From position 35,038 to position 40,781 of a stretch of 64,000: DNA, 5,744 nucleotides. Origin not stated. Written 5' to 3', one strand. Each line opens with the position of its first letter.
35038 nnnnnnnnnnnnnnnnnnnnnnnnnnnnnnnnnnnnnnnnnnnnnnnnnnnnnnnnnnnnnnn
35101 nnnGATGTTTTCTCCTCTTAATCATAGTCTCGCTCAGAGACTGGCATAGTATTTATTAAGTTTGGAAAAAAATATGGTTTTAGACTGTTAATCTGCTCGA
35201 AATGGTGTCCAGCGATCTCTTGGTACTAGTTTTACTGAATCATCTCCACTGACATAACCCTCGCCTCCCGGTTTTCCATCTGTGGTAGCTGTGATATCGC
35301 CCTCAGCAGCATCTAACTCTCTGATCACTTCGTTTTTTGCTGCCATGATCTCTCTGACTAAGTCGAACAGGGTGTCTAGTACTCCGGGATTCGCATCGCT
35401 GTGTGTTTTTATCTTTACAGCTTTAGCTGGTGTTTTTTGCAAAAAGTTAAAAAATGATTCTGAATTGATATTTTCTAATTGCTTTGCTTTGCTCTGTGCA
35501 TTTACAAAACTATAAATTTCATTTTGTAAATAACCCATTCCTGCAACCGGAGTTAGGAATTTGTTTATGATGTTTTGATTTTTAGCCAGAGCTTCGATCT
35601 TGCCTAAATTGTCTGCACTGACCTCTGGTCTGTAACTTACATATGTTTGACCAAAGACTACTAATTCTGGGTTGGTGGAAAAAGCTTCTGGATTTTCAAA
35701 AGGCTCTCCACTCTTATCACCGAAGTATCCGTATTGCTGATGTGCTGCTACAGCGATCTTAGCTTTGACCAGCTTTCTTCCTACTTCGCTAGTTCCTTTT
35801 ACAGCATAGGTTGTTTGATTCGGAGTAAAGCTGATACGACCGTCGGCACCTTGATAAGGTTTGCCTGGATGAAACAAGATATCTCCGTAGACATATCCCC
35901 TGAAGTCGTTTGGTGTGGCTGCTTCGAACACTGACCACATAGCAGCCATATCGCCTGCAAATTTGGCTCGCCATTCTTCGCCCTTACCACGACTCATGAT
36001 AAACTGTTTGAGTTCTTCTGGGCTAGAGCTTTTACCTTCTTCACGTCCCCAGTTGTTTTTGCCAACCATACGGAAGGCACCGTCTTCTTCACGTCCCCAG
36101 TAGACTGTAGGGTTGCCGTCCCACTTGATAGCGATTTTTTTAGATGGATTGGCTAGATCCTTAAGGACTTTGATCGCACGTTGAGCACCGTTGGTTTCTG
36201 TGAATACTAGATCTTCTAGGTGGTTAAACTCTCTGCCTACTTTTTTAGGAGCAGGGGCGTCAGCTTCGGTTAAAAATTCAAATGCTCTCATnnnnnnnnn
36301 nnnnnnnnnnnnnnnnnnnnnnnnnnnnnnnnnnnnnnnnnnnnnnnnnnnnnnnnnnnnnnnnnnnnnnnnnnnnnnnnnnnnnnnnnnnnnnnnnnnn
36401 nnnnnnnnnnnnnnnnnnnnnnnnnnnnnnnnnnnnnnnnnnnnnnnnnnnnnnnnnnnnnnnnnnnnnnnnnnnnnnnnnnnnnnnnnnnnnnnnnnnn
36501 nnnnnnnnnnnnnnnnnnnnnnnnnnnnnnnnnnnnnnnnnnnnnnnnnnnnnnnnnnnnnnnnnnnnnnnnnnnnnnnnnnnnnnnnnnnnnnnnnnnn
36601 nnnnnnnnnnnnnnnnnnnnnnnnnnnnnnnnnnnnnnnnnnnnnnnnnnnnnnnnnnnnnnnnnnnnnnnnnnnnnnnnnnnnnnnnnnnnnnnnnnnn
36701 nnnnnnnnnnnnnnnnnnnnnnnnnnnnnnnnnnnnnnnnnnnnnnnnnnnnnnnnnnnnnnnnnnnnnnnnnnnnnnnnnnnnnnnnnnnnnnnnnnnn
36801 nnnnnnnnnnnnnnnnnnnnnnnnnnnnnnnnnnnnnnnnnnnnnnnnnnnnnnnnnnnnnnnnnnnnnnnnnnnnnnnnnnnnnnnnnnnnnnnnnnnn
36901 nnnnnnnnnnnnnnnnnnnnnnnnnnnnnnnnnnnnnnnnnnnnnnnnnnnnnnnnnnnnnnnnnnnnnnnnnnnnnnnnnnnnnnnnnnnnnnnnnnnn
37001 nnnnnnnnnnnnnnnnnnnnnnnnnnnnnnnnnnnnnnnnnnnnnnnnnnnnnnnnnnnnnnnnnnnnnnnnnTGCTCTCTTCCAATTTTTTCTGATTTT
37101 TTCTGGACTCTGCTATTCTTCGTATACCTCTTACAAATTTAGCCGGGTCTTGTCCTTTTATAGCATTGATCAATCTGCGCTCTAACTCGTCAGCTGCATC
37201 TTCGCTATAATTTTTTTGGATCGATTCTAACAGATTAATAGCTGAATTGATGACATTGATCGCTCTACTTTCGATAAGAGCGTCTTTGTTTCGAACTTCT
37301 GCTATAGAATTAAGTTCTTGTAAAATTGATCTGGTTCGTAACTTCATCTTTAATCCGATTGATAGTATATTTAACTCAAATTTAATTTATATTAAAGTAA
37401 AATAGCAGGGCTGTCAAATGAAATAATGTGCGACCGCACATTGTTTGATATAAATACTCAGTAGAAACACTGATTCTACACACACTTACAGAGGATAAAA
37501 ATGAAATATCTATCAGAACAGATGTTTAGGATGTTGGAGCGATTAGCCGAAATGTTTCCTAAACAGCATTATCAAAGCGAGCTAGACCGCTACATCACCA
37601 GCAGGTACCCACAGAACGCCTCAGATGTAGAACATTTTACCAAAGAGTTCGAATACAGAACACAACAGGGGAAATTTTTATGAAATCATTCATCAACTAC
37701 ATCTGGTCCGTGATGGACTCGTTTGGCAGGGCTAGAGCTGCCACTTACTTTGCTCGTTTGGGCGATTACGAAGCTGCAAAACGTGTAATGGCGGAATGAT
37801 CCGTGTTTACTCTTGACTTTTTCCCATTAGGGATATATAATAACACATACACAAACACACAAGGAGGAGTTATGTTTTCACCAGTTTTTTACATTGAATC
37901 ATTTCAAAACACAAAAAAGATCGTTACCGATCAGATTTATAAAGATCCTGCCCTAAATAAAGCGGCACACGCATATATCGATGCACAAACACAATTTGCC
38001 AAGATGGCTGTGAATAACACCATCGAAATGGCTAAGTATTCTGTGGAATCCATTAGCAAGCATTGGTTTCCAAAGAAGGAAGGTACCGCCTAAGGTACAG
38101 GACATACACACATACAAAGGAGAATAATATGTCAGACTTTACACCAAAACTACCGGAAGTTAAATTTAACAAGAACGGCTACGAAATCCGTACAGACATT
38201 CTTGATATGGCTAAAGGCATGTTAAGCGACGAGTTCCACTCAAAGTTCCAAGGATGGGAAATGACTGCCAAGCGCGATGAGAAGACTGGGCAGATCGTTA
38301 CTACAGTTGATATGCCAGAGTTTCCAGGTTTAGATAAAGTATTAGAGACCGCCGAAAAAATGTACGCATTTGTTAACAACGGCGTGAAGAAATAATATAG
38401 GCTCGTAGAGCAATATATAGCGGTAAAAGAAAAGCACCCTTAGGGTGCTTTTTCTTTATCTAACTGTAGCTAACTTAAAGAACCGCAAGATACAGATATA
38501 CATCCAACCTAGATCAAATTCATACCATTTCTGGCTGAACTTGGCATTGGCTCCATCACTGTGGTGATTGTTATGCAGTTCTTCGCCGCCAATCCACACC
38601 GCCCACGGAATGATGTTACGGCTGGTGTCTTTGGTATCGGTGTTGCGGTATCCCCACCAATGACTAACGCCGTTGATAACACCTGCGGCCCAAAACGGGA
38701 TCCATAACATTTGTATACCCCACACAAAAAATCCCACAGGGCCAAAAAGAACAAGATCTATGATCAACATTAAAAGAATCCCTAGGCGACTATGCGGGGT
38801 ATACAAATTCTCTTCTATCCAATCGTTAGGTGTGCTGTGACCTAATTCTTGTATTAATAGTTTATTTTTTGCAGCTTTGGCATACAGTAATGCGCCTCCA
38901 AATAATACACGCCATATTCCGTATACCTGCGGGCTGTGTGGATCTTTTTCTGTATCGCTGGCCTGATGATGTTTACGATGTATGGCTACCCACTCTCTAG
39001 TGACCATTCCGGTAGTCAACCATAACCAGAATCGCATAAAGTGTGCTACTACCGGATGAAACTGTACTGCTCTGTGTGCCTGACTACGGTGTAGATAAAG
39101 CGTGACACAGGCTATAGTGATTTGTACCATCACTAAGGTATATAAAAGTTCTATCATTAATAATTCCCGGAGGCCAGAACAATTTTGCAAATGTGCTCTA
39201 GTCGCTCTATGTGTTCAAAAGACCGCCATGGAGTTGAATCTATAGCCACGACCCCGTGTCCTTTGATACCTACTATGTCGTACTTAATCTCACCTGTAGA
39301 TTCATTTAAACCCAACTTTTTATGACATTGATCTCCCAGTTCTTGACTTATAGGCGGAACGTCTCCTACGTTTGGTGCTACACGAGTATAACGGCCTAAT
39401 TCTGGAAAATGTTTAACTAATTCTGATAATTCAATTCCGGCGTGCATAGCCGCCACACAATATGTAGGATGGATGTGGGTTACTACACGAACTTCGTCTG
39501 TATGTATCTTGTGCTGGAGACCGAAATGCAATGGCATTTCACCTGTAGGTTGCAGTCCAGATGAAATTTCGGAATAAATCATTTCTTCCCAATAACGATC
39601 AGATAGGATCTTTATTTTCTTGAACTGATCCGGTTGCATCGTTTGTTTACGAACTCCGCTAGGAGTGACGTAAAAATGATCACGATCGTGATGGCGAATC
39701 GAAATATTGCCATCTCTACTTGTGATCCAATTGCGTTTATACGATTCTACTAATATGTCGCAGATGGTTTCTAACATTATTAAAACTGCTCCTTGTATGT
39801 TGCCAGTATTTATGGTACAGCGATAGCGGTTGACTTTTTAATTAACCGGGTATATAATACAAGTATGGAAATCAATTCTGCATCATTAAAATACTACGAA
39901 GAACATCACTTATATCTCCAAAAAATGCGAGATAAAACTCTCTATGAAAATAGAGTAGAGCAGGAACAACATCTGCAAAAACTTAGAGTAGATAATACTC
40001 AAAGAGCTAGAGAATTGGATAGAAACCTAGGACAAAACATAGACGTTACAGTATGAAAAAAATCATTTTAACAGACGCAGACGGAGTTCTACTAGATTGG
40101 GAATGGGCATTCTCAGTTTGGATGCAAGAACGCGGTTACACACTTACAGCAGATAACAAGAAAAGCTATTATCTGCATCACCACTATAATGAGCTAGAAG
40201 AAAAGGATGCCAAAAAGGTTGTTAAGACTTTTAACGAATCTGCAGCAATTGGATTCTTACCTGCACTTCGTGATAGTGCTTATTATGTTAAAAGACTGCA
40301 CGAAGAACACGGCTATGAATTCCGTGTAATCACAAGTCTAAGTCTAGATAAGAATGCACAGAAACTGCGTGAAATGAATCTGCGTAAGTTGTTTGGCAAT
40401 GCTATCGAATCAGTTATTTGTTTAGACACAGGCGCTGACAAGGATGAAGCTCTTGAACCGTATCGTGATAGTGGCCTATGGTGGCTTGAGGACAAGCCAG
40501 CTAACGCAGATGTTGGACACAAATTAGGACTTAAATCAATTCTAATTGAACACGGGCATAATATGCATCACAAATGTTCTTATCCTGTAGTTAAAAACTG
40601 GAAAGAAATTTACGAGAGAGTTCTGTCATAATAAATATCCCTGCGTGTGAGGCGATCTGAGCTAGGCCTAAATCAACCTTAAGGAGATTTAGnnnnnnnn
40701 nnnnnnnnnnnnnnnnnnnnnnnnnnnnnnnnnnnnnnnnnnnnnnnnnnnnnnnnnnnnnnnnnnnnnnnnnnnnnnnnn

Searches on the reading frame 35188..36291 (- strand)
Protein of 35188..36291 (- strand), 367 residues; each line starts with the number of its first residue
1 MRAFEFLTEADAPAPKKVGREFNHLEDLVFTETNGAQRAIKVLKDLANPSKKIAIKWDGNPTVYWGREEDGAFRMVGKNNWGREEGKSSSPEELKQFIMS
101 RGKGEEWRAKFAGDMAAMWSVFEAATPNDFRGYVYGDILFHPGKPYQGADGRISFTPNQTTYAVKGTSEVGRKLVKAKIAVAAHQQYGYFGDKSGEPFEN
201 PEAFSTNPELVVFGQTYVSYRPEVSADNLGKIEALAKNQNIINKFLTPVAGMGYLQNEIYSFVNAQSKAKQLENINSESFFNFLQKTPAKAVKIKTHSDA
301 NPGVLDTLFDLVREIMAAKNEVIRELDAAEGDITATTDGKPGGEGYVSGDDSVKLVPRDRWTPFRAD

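Call 19: search_protein_families(library=phrogs, proteins=[window:35188-36291:-], max_evalue=0.001)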
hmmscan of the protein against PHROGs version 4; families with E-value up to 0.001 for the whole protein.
window:35188-36291:- (367 aa): 1 family
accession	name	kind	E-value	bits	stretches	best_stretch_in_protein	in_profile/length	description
phrog_455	-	unknown function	2.3e-13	51.5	2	24-73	30-80/764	-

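Call 80: search_protein_families(library=pfam, proteins=[window:35188-36291:-], max_evalue=0.001)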
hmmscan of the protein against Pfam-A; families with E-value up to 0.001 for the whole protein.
window:35188-36291:- (367 aa): 1 family
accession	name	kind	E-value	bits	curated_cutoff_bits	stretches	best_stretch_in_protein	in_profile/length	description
PF19782.4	DUF6267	-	4.1e-21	76.2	27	2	131-359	109-365/376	Family of unknown function (DUF6267)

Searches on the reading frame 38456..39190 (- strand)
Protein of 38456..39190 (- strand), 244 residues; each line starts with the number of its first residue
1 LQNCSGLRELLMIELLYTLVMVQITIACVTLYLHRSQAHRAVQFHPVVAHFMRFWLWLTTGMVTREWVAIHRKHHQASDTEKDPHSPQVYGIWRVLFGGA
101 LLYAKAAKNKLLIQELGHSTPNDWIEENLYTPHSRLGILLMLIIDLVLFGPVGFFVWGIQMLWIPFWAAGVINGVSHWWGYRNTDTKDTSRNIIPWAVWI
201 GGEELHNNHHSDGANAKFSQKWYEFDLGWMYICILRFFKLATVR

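Call 23: search_protein_families(library=phrogs, proteins=[window:38456-39190:-], max_evalue=0.001)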
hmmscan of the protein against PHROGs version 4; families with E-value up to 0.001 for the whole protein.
window:38456-39190:- (244 aa): 1 family
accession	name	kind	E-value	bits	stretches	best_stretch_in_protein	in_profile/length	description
phrog_35201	-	unknown function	3e-16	60.8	1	26-236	16-233/274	-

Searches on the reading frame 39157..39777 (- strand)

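Call 23: search_protein_families(library=phrogs, proteins=[window:39157-39777:-], max_evalue=0.001)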
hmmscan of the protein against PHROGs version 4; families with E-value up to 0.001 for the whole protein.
window:39157-39777:- (206 aa): 1 family
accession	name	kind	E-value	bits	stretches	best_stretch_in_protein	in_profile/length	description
phrog_13212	-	unknown function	2e-10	41.6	1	14-204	14-186/210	-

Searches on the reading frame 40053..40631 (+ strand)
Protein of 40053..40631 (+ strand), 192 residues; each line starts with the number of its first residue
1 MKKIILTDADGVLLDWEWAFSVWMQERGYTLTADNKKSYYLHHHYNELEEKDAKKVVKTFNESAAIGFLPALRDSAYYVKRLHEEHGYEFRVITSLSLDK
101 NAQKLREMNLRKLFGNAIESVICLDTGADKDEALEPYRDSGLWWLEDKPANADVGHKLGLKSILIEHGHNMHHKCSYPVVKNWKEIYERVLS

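Call 23: search_protein_families(library=phrogs, proteins=[window:40053-40631:+], max_evalue=0.001)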
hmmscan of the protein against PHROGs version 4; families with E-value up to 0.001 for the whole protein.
window:40053-40631:+ (192 aa): 1 family
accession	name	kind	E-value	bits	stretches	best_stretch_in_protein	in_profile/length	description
phrog_420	-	unknown function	1.9e-32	113.8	1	1-191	12-203/267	unknown function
